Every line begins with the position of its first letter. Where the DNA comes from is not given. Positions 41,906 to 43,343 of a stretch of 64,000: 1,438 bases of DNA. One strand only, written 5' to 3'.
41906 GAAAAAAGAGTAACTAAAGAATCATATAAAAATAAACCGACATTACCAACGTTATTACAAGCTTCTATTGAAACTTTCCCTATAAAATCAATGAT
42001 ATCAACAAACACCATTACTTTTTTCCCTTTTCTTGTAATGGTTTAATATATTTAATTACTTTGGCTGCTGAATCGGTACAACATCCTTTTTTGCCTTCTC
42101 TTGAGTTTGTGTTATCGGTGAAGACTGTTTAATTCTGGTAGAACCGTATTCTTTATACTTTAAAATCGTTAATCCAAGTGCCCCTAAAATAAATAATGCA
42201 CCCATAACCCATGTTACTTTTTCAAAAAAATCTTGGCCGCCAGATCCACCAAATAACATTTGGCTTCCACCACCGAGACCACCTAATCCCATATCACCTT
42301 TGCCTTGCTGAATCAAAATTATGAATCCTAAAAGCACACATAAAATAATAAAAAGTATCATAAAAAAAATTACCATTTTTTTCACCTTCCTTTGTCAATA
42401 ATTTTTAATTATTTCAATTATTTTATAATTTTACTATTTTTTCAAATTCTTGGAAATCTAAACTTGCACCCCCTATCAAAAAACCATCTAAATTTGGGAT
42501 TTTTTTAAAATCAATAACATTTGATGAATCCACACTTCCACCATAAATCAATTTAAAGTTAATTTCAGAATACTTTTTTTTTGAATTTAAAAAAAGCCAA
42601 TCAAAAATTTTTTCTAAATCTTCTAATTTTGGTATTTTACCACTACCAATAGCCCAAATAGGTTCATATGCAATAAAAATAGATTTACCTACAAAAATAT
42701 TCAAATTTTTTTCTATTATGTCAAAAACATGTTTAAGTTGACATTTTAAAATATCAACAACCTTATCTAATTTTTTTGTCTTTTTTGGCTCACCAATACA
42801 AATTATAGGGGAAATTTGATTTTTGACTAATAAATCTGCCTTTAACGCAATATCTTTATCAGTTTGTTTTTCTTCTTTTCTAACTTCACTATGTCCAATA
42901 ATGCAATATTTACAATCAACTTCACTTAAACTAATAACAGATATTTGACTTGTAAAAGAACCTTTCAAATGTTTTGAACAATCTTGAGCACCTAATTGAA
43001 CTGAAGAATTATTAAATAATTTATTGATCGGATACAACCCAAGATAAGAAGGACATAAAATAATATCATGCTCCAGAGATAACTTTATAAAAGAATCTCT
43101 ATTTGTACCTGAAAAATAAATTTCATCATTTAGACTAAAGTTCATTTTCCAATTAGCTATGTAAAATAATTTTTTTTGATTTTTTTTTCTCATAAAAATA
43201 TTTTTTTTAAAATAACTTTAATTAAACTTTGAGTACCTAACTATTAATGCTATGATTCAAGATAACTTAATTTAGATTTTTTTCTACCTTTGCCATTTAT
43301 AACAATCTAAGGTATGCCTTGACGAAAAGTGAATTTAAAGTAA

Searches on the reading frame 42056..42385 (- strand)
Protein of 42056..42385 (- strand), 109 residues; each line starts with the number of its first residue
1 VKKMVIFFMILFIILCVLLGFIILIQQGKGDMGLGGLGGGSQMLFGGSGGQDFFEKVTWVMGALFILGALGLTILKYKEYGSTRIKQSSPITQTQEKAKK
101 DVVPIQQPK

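Call 7: search_protein_families(library=pfam, proteins=[window:42056-42385:-], max_evalue=0.001)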
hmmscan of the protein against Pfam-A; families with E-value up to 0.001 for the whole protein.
window:42056-42385:- (109 aa): 1 family
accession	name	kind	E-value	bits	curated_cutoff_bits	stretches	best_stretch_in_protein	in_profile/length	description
PF03840.19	SecG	-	1.2e-16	61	29.2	1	7-75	1-70/70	Preprotein translocase SecG subunit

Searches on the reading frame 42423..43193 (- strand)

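Call 7: search_protein_families(library=pfam, proteins=[window:42423-43193:-], max_evalue=0.001)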
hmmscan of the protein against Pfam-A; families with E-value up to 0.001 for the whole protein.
window:42423-43193:- (256 aa): 1 family
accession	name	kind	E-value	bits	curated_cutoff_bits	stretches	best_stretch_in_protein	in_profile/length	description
PF00121.24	TIM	-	8.1e-60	202.8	20.1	1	12-255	4-243/245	Triosephosphate isomerase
